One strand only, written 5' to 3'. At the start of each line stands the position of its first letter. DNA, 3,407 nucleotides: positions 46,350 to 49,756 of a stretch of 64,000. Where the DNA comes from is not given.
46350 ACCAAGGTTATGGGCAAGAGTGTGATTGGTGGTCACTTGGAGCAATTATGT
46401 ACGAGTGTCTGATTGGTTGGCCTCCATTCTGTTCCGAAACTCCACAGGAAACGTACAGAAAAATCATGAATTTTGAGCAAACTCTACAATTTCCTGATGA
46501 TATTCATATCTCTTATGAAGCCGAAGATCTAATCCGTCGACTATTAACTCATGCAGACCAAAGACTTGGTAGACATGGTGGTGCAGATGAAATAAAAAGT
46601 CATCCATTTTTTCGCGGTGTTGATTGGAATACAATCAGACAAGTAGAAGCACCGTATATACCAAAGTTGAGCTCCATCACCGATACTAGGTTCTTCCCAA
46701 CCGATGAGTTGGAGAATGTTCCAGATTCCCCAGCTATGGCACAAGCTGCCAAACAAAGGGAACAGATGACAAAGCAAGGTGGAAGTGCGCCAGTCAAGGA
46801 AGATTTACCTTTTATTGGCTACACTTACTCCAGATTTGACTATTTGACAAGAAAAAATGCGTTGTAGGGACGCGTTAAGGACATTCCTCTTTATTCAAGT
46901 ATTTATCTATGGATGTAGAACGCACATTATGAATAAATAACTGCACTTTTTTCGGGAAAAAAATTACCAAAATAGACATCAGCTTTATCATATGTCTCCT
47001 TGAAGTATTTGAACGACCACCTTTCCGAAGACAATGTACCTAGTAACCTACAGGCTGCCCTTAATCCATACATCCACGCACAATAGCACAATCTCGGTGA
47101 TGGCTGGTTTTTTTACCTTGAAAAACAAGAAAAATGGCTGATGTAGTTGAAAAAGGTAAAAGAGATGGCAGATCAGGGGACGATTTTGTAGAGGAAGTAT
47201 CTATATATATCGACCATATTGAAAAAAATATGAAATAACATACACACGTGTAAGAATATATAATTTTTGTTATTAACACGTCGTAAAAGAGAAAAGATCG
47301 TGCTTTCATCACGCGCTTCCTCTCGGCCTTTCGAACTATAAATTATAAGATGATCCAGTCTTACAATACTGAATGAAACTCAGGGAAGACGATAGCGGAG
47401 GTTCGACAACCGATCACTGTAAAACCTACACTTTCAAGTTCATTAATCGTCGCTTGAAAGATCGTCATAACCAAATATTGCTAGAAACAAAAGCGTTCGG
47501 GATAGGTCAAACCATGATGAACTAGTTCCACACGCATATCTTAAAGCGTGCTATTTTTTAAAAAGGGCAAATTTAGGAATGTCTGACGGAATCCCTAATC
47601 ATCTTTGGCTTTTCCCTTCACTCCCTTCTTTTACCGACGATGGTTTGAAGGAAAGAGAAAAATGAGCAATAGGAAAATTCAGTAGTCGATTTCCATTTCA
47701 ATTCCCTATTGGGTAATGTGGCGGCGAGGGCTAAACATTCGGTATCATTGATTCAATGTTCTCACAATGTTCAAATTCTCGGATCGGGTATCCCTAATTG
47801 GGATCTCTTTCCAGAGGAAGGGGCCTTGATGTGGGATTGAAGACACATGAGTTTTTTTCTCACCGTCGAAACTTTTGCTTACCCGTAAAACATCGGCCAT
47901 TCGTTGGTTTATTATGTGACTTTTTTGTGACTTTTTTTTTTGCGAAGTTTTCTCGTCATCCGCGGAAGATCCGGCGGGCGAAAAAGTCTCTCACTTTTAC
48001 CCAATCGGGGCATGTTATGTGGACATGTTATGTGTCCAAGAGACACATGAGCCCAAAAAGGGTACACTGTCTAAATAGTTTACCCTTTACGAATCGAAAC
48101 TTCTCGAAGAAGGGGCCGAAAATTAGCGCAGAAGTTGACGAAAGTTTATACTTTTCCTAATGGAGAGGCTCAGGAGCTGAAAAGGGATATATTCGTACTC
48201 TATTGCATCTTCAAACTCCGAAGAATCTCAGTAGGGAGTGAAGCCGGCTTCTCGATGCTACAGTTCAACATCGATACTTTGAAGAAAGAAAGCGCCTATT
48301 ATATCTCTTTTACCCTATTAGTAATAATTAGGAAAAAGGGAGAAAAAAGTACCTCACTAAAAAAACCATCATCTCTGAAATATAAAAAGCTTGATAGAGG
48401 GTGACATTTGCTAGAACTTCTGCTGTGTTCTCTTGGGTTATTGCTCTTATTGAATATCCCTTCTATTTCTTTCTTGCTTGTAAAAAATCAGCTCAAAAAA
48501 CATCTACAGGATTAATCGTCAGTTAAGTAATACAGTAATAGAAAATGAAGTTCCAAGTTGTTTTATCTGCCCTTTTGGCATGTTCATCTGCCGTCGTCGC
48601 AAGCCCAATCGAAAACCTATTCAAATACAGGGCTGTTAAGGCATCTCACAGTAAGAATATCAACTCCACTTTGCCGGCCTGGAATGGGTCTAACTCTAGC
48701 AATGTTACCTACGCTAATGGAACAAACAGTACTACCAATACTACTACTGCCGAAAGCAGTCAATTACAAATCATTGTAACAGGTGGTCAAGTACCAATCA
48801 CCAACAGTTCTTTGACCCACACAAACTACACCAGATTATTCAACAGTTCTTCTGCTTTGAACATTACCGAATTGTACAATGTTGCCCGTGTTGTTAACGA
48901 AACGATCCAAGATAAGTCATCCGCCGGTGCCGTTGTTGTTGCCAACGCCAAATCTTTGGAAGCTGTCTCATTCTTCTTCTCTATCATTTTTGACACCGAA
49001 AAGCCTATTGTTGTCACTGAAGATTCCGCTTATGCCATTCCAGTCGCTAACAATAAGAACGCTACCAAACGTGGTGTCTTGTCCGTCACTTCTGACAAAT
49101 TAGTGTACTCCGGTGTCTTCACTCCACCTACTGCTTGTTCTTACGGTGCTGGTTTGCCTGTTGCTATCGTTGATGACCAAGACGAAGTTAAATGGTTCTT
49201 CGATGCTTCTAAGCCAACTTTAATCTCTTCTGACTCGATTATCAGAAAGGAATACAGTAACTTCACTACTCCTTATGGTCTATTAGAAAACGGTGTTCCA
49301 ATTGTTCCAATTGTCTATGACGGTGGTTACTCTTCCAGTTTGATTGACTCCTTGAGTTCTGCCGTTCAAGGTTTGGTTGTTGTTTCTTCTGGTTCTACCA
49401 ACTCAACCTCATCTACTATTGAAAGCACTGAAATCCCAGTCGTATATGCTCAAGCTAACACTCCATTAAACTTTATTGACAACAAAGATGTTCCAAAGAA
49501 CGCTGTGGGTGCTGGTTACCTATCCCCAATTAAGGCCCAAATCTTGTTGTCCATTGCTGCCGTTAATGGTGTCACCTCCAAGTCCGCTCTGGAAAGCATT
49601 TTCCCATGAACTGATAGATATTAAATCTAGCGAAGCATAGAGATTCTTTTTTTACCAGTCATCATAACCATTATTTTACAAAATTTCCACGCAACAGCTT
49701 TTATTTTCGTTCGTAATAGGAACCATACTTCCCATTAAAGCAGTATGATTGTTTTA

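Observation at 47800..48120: YGP1 has an unusually long (about 1.7 kb) upstream region with repeated motifs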

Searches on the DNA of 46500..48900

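Call 20: search_rna_families(source=window, start=46500, end=48900, threshold=evalue, max_evalue=1)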
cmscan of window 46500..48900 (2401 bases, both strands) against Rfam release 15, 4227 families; matches with E-value up to 1: 0.
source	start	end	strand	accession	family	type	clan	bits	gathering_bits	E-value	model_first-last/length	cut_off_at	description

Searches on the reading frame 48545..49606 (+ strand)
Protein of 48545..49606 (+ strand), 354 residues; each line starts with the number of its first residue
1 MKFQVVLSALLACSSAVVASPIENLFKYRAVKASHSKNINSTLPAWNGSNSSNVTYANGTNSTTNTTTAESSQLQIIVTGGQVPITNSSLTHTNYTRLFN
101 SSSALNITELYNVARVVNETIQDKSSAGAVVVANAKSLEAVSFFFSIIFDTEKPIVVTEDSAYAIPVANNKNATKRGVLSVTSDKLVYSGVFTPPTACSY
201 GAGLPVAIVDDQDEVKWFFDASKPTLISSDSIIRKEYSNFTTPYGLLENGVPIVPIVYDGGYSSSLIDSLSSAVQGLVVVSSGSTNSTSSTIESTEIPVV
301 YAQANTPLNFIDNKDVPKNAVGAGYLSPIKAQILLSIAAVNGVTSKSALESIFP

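Call 5: find_homologous_proteins(query=window:48545-49606:+, max_evalue=1e-20)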
Query window:48545-49606:+ (354 aa): 19 proteins with E <= 1e-20 among 8000 candidates.
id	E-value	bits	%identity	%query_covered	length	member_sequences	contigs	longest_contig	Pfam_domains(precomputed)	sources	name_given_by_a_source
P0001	4.0e-216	734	99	100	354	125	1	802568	-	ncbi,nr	ncbi:CDA_G0045360.mRNA.1.CDS.1 [Saccharomyces cerevisiae]|nr:CDA_G0045360.mRNA.1.CDS.1 [Saccharomyce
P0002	2.8e-199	679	91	100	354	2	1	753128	PF00710.26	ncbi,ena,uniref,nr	ncbi:hypothetical protein SMKI_14G1640 [Saccharomyces mikatae IFO 1815]|uniref:L-asparaginase N-term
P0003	4.1e-197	672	89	100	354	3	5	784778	-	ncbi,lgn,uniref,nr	ncbi:hypothetical protein SKDZ_14G1630 [Saccharomyces kudriavzevii ZP591]|uniref:Ygp1p n=1 Tax=Sacch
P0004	5.1e-192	655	87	100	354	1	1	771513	-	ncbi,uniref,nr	ncbi:ygp1p [Saccharomyces arboricola H-6]|uniref:Ygp1p n=1 Tax=Saccharomyces arboricola (strain H-6 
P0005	8.2e-178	609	80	100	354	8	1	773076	-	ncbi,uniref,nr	ncbi:hypothetical protein SUVZ_14G1640 [Saccharomyces uvarum]|uniref:Ygp1p n=1 Tax=Saccharomyces uva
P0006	1.7e-169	581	82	100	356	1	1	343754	-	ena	-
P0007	5.2e-97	343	52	100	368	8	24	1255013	-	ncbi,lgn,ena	ncbi:Asparaginase / glutaminase domain profile [Nakaseomyces glabratus]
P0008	2.2e-95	338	52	100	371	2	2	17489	-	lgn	-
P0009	2.0e-94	335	51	100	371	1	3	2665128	-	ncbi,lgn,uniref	ncbi:Sporulation-specific wall maturation protein [Nakaseomyces bracarensis]|uniref:Sporulation-spec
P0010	1.2e-93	332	52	100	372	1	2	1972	-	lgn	-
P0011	1.2e-79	286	46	100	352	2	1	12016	-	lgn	-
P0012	4.3e-60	222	50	69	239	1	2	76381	-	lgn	-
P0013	2.7e-58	216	42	80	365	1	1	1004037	-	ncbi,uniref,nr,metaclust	ncbi:Sps100p NDAI_0H03630 [Naumovozyma dairenensis CBS 421]|uniref:Asparaginase n=1 Tax=Naumovozyma 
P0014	1.5e-55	207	43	80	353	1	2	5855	-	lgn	-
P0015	8.4e-49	185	38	100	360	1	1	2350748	-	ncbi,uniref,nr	ncbi:LANO_0H03180g1_1 [Lachancea nothofagi CBS 11611]|uniref:LANO_0H03180g1_1 n=1 Tax=Lachancea noth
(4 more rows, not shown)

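Call 8: find_encoding_contigs(protein=P0002, flank=4000, max_places=2)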
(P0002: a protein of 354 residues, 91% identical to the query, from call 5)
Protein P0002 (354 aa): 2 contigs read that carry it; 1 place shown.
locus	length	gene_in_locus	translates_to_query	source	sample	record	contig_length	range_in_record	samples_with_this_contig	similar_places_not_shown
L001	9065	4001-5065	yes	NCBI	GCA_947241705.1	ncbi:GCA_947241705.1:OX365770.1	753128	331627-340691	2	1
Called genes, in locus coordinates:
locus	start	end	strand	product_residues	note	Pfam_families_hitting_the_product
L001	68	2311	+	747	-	-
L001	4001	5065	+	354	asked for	PF00710:Asparaginase (faint)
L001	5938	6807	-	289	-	-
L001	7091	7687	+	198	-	PF10333:Pga1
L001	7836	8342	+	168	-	PF04667:Endosulfine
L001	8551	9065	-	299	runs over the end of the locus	PF07281:INSIG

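Call 9: find_encoding_contigs(protein=P0003, flank=4000, max_places=2)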
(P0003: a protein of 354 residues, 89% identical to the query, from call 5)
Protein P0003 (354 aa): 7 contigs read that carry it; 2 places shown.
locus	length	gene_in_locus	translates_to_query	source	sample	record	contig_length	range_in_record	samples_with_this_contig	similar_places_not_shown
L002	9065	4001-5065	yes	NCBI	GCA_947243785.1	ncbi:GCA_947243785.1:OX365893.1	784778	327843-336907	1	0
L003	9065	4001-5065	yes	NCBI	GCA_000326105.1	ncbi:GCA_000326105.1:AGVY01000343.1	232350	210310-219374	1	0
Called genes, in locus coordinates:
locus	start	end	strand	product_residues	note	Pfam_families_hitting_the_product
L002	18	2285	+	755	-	-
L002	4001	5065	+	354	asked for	-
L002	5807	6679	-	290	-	-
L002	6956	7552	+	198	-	PF10333:Pga1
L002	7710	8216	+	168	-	PF04667:Endosulfine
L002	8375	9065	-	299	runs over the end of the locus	PF07281:INSIG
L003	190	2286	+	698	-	-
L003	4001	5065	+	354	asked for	-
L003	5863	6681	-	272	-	-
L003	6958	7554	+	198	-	PF10333:Pga1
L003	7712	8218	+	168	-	PF04667:Endosulfine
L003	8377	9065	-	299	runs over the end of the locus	PF07281:INSIG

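Call 10: find_encoding_contigs(protein=P0004, flank=4000, max_places=1)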
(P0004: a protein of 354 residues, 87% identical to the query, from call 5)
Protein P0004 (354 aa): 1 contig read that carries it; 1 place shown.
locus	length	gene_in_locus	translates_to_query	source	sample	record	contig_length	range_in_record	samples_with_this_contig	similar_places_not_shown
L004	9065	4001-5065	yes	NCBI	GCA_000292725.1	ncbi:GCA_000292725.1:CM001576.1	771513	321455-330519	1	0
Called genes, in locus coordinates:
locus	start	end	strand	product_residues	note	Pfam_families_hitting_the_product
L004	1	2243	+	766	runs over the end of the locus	-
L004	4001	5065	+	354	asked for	-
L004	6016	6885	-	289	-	-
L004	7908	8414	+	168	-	PF04667:Endosulfine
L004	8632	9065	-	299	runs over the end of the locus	PF07281:INSIG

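Call 11: find_encoding_contigs(protein=P0005, flank=4000, max_places=1)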
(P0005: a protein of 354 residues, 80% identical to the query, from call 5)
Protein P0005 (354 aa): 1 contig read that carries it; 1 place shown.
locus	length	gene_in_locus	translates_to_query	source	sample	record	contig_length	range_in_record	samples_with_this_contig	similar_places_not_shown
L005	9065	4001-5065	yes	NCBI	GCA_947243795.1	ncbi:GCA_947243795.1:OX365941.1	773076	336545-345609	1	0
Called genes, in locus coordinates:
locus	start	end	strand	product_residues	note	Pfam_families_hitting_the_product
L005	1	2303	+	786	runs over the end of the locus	-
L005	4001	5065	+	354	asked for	-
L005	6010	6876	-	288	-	-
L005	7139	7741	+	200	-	PF10333:Pga1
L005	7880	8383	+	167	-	PF04667:Endosulfine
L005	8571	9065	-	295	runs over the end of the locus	PF07281:INSIG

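Call 12: find_encoding_contigs(protein=P0006, flank=4000, max_places=1)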
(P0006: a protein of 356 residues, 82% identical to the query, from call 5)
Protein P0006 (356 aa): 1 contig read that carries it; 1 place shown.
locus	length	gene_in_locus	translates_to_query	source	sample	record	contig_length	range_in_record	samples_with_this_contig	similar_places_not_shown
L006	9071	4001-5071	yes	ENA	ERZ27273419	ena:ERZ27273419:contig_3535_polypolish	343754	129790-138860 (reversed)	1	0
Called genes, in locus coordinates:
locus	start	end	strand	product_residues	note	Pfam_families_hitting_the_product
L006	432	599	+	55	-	-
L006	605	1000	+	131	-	-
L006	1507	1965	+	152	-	PF07714:PK_Tyr_Ser-Thr (faint), PF00069:Pkinase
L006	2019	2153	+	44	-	-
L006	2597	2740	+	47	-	-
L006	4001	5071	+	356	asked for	-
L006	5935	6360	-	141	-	-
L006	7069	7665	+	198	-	PF10333:Pga1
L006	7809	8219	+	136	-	PF04667:Endosulfine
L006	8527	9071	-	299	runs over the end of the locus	PF07281:INSIG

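Call 31: find_encoding_contigs(protein=P0007, flank=4000, max_places=1)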
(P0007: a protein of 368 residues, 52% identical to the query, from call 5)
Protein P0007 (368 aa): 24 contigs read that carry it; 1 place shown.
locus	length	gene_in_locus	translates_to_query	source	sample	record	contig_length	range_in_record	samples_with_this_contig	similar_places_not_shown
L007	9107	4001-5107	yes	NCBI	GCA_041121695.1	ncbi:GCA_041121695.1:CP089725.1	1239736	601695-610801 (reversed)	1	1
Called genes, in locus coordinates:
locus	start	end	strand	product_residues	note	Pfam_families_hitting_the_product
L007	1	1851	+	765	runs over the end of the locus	PF00069:Pkinase, PF07714:PK_Tyr_Ser-Thr, PF03109:ABC1 (weak), PF00069:Pkinase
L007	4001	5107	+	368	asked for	-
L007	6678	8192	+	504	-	PF00909:Ammonium_transp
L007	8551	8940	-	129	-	PF01920:Prefoldin_2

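Call 32: find_encoding_contigs(protein=P0013, flank=4000, max_places=1)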
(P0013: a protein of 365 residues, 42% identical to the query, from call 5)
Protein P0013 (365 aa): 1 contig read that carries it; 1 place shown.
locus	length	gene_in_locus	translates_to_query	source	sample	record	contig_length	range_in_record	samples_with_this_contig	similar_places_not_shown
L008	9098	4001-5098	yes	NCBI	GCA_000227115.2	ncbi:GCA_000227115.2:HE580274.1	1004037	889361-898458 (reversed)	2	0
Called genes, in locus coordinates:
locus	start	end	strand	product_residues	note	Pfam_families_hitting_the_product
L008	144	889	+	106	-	PF00935:Ribosomal_L44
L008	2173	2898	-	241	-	PF04750:Far-17a_AIG1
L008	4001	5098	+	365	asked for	-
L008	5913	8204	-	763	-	PF00339:Arrestin_N (faint), PF02752:Arrestin_C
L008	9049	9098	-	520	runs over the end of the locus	PF21032:PROPPIN, PF21034:BCAS3_WD40, PF25174:Beta-prop_THOC3, PF25173:Beta-prop_WDR3_1st, PF21032:PROPPIN, PF23381:Beta-prop_IFT122_1st, PF23414:Beta-prop_EML_2, PF25175:Beta-prop_WDR5, +9 more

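Call 33: find_encoding_contigs(protein=P0011, flank=4000, max_places=1)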
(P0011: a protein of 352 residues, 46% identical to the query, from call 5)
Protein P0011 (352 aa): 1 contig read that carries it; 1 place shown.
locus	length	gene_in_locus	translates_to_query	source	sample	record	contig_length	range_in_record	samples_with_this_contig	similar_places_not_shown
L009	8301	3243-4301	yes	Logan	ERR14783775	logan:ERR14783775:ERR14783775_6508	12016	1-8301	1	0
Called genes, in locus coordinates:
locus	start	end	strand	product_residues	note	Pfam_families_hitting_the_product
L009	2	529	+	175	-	?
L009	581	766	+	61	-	-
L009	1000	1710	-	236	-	PF04750:Far-17a_AIG1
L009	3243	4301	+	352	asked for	-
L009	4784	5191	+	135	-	-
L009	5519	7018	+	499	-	PF00909:Ammonium_transp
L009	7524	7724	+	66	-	-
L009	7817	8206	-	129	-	PF01920:Prefoldin_2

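Call 67: list_cluster_members(proteins=[P0001, P0005])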
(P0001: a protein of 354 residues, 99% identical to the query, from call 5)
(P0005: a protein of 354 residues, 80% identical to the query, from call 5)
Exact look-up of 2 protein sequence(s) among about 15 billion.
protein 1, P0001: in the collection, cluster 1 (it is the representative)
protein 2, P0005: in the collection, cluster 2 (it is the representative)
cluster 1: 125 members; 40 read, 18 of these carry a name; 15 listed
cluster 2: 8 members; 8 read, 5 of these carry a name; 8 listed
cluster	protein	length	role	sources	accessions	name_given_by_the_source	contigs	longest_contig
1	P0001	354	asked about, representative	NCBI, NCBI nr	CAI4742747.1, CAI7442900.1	CDA_G0045360.mRNA.1.CDS.1 [Saccharomyces cerevisiae]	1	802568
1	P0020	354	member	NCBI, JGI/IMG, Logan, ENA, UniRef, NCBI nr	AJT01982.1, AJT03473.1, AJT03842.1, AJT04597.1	glycoprotein [Saccharomyces cerevisiae] | L-asparaginase/Glu-tRNA(Gln) amidotransferase subunit D | Ygp1p n=4 Tax=Saccharomyces TaxID=4930 RepID=H0GMG3_SACCK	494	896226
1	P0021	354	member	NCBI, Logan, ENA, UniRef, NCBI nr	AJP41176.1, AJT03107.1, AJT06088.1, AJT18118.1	BPK_HP2_G0043340.mRNA.1.CDS.1 [Saccharomyces cerevisiae] | Ygp1p n=1 Tax=Saccharomyces cerevisiae (strain Lalvin EC1118 / Prise de mousse) ... | Ygp1p [Saccharomyces cerevisiae YJM1078]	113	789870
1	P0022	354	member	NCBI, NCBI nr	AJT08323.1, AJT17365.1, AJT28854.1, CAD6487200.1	Ygp1p [Saccharomyces cerevisiae YJM1248] | Ygp1p [Saccharomyces cerevisiae YJM627]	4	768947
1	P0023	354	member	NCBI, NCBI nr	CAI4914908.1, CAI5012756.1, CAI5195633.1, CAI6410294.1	ANL_HP_G0137580.mRNA.1.CDS.1 [Saccharomyces cerevisiae] | ANL_HP_G0190390.mRNA.1.CDS.1 [Saccharomyces cerevisiae]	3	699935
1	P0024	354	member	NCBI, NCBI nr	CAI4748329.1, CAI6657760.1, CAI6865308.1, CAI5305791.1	ALI_HP2_G0044600.mRNA.1.CDS.1 [Saccharomyces cerevisiae]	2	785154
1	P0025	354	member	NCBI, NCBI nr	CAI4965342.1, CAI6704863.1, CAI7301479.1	AVN_HP_G0016650.mRNA.1.CDS.1 [Saccharomyces cerevisiae]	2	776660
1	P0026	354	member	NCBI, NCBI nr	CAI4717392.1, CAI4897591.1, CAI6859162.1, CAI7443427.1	AMM_1a_G0045200.mRNA.1.CDS.1 [Saccharomyces cerevisiae]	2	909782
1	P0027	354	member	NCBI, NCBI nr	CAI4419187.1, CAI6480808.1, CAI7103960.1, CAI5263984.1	BAF_collapsed_G0029010.mRNA.1.CDS.1 [Saccharomyces cerevisiae] | BAF_HP2_G0028350.mRNA.1.CDS.1 [Saccharomyces cerevisiae]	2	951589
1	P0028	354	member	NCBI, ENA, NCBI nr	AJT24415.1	Ygp1p [Saccharomyces cerevisiae YJM1387]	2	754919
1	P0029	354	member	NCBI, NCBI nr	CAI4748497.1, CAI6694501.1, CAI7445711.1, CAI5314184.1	CMF_HP2_G0040920.mRNA.1.CDS.1 [Saccharomyces cerevisiae]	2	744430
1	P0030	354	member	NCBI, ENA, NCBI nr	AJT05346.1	Ygp1p [Saccharomyces cerevisiae YJM450]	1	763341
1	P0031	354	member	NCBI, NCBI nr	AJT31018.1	Ygp1p [Saccharomyces cerevisiae YJM1463]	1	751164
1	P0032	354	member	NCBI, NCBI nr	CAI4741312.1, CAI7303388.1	BBL_G0044990.mRNA.1.CDS.1 [Saccharomyces cerevisiae]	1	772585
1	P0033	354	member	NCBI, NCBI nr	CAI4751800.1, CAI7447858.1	CIC_collapsed_G0046800.mRNA.1.CDS.1 [Saccharomyces cerevisiae]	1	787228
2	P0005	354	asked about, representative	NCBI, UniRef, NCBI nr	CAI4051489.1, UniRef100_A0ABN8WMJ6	hypothetical protein SUVZ_14G1640 [Saccharomyces uvarum] | Ygp1p n=1 Tax=Saccharomyces uvarum TaxID=230603 RepID=A0ABN8WMJ6_SACUV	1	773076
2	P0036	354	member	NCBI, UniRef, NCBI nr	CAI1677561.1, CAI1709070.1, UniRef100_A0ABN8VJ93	hypothetical protein SEUBUCD646_0N01640 [Saccharomyces eubayanus] | YGP1-like protein n=1 Tax=Saccharomyces eubayanus TaxID=1080349 RepID=A0ABN8VJ93_SACEU | hypothetical protein SEUBUCD650_0N01640 [Saccharomyces eubayanus]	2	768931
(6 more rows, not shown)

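Call 68: find_encoding_contigs(protein=P0036, flank=4000, max_places=1)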
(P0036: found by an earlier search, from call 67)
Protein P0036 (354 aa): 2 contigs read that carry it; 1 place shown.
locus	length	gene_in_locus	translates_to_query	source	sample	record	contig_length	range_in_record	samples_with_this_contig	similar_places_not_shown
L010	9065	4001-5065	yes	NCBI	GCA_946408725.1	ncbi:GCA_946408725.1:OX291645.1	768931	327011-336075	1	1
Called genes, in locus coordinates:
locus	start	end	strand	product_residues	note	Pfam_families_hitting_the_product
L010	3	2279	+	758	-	-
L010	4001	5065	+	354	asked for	-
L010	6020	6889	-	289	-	-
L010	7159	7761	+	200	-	PF10333:Pga1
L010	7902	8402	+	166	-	PF04667:Endosulfine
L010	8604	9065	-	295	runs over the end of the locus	PF07281:INSIG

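Call 69: find_encoding_contigs(protein=P0027, flank=2000, max_places=3)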
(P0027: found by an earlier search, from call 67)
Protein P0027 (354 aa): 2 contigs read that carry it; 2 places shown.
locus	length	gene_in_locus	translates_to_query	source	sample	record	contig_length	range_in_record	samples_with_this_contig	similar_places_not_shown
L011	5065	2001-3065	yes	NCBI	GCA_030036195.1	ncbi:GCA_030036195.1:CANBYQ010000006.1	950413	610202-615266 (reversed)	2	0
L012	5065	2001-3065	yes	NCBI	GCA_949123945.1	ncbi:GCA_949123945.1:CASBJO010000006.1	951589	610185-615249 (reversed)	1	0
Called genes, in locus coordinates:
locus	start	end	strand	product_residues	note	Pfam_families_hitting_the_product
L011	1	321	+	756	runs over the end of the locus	-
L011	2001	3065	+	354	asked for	-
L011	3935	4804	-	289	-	-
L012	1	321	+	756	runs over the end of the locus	-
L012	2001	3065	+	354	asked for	-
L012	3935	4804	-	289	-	-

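Call 70: find_encoding_contigs(protein=P0020, flank=2000, max_places=10)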
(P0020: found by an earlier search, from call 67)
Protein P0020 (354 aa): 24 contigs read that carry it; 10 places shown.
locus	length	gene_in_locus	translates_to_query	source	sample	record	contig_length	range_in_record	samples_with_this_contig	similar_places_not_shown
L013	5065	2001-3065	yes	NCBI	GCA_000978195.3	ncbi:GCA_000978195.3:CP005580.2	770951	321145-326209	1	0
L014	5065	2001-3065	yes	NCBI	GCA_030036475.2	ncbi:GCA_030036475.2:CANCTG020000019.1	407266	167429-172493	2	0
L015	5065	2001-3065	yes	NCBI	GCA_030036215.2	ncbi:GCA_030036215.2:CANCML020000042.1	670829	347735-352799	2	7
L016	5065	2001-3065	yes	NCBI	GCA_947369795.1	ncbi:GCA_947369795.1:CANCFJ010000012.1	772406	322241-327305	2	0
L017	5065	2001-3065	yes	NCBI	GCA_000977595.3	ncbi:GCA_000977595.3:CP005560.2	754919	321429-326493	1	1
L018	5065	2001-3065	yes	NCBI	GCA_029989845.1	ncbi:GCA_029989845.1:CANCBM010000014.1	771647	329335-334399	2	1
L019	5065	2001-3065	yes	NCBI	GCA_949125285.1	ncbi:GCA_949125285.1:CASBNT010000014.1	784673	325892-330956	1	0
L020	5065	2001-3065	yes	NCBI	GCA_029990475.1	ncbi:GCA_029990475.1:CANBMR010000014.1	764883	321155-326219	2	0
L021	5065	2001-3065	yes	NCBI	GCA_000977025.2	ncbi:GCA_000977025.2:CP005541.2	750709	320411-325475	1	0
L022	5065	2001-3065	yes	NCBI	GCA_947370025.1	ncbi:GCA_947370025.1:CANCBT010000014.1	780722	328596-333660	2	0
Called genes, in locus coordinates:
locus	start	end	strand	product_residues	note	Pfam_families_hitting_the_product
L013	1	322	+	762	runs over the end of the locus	-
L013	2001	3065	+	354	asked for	-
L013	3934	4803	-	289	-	-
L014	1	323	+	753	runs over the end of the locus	-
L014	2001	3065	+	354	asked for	-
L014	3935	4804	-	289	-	-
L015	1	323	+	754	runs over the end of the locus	-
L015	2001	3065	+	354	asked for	-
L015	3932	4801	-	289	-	-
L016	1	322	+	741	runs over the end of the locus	-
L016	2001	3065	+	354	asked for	-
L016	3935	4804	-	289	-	-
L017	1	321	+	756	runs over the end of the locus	-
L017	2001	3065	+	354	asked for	-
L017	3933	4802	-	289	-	-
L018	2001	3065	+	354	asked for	-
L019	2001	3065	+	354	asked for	-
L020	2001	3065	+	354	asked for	-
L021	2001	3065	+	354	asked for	-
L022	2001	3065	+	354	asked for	-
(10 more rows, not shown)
